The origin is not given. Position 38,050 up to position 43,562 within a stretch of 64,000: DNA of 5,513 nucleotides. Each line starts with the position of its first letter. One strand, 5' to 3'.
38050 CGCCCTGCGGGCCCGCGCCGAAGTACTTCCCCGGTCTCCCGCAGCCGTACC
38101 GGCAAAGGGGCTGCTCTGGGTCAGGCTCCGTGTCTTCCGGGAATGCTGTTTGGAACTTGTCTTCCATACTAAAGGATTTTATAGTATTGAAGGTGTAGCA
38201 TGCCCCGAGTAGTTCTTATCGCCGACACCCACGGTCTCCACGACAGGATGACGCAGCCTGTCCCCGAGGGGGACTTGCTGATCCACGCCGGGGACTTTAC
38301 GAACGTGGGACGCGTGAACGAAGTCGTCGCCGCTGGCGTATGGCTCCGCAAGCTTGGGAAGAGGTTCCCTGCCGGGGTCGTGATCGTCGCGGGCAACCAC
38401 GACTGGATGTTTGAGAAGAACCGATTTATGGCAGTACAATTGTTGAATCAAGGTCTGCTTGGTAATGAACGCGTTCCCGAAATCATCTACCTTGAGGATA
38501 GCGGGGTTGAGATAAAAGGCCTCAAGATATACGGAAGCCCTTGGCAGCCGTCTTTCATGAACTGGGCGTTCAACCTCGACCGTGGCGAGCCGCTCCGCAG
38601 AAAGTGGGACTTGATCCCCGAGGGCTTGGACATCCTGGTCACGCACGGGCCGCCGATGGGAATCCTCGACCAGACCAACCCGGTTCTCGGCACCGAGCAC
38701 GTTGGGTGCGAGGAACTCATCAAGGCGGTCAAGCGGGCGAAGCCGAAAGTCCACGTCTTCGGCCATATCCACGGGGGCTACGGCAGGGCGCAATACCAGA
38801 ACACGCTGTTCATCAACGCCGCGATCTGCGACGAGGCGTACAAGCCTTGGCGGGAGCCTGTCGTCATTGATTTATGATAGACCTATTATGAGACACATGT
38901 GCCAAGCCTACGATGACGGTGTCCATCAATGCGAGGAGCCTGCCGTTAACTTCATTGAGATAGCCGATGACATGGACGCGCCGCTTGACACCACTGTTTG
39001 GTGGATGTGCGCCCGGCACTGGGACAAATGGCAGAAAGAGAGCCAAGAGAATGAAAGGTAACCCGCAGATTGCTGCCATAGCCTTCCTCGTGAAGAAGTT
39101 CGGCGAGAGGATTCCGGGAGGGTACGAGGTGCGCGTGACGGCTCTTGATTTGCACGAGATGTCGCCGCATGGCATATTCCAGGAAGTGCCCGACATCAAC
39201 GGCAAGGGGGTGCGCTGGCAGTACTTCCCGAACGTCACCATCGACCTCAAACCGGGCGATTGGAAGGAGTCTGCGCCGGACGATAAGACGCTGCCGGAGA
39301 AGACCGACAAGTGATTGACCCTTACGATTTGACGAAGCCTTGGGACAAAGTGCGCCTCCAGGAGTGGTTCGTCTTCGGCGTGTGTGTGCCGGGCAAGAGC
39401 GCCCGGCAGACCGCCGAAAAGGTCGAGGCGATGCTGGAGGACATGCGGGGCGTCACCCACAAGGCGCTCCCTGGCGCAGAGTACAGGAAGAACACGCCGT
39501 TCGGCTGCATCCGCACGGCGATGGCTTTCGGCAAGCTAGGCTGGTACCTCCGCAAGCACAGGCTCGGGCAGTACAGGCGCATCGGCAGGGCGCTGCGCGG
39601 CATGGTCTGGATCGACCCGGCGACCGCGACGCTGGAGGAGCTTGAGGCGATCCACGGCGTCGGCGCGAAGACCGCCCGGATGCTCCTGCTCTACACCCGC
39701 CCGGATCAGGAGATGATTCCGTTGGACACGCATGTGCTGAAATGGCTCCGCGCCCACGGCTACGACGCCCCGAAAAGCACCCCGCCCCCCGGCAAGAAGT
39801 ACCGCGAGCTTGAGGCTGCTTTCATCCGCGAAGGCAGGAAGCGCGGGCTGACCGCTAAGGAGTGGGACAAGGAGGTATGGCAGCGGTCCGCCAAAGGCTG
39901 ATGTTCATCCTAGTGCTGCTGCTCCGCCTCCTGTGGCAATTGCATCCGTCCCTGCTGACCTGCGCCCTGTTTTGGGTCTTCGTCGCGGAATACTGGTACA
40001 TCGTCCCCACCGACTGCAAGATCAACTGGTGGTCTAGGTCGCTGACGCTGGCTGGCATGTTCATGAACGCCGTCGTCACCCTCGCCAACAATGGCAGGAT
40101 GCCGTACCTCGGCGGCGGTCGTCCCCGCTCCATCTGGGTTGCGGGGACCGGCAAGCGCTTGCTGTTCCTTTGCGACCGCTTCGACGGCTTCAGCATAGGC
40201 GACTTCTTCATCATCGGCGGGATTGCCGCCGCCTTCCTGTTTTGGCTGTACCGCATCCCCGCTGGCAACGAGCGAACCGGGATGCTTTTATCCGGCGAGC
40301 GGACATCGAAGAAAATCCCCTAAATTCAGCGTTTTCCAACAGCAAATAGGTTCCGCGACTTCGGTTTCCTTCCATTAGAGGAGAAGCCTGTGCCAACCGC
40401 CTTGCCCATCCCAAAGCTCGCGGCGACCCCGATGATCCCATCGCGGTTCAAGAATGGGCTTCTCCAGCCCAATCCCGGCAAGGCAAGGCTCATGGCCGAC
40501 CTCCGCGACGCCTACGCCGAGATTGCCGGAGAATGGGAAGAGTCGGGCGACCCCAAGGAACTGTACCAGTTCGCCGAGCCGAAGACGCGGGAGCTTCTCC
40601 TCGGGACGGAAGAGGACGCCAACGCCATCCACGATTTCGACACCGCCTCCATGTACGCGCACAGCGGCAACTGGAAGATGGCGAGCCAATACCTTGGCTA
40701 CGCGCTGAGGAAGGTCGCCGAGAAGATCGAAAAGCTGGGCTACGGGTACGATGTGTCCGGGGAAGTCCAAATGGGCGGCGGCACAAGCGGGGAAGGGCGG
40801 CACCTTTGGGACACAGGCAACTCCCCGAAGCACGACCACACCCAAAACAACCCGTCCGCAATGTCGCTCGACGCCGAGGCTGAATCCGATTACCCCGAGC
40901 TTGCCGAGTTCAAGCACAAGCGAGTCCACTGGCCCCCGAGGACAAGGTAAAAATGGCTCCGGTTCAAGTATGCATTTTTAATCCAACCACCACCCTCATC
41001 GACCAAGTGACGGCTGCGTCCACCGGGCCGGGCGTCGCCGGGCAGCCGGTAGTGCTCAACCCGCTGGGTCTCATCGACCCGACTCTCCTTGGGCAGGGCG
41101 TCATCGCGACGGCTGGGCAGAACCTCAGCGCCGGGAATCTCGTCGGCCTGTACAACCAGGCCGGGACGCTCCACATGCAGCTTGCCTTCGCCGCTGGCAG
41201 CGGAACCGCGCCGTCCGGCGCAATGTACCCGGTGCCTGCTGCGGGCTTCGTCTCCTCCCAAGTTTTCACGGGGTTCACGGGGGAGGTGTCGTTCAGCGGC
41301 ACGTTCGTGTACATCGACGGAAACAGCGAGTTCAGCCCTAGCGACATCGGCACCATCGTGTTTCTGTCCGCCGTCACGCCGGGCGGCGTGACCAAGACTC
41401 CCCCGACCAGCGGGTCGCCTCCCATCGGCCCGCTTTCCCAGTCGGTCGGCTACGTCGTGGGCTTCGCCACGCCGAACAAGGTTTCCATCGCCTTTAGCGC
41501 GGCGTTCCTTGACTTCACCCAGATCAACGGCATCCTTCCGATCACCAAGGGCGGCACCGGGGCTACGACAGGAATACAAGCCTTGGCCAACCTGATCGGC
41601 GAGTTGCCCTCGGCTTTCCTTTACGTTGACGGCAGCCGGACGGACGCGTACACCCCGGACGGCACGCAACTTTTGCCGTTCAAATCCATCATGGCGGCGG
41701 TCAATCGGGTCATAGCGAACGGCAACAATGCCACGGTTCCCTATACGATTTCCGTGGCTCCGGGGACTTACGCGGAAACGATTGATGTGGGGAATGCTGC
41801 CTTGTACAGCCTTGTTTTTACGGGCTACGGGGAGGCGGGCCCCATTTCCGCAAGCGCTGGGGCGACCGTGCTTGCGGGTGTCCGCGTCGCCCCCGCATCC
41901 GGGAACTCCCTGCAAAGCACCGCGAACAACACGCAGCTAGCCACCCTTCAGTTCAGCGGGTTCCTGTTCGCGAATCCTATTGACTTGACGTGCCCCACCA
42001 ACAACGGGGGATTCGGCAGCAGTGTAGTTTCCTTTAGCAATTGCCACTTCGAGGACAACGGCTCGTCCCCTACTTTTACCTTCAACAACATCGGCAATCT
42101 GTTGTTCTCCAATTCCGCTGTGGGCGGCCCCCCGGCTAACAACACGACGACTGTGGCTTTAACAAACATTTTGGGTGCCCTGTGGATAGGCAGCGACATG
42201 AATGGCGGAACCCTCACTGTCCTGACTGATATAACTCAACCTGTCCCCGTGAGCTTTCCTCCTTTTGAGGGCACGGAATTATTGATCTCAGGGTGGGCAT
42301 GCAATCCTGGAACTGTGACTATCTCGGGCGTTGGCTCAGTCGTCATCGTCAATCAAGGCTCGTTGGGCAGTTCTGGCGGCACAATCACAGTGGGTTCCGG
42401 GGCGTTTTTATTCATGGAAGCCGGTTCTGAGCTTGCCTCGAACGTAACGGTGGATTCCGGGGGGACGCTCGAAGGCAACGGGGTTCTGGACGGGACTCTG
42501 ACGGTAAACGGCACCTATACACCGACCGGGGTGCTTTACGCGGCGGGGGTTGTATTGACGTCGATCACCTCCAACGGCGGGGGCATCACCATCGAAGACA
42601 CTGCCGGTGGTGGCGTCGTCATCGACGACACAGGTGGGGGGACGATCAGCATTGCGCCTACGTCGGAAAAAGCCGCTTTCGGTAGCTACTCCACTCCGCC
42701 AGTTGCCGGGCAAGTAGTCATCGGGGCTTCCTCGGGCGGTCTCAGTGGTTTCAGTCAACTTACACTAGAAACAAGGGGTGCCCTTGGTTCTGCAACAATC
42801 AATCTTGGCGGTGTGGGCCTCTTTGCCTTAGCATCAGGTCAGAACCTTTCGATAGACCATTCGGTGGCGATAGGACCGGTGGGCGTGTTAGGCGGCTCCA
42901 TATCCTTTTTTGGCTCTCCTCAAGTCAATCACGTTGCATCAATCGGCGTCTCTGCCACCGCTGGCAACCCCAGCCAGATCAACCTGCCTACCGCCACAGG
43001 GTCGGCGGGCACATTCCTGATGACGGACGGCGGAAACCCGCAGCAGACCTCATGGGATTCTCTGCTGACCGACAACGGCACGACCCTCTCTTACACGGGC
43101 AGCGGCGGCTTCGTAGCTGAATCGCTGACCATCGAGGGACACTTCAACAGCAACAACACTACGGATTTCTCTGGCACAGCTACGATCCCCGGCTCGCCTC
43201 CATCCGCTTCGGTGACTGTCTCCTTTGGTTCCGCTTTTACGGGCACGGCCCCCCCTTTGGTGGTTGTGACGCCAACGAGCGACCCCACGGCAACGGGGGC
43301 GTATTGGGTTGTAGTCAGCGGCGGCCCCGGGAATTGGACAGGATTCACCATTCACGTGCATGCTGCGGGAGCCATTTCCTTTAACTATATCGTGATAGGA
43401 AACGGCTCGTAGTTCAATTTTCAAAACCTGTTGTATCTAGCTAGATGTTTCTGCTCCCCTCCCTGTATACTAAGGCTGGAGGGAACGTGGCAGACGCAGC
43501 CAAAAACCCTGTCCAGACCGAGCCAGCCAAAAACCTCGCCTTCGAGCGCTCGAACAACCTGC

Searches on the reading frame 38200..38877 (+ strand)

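Call 12: search_protein_families(library=phrogs, proteins=[window:38200-38877:+], max_evalue=0.001)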
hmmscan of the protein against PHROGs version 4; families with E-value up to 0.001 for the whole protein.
window:38200-38877:+ (225 aa): 2 families
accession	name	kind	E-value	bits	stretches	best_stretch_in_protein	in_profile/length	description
phrog_1649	-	other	5.4e-16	59.1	1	3-214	37-274/308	metallo-phosphoesterase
phrog_547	-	other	3.1e-06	27.5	0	11-73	60-115/245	phosphoesterase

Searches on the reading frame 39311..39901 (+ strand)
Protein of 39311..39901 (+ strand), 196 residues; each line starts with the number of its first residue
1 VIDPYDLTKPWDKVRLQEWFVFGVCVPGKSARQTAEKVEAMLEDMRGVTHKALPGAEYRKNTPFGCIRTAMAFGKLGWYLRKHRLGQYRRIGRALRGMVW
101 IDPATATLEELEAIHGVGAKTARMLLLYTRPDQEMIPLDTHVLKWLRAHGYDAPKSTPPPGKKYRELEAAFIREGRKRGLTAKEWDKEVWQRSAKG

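Call 100: search_protein_families(library=phrogs, proteins=[window:39311-39901:+], max_evalue=0.001)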
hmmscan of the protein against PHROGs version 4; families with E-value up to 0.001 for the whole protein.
window:39311-39901:+ (196 aa): 1 family
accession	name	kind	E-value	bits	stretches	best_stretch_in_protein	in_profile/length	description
phrog_11575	-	unknown function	2.3e-39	136.1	1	1-194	1-182/189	-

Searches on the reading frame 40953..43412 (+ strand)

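Call 12: search_protein_families(library=phrogs, proteins=[window:40953-43412:+], max_evalue=0.001)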
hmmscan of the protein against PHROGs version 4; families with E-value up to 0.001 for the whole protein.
window:40953-43412:+ (819 aa): 1 family
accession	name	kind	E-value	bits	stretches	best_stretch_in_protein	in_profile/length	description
phrog_3370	-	unknown function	2e-07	31.9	1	751-812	38-98/223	-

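Call 37: search_protein_families(library=pfam, proteins=[window:40953-43412:+], max_evalue=0.01)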
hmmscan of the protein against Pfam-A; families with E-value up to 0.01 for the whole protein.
window:40953-43412:+ (819 aa): 0 families
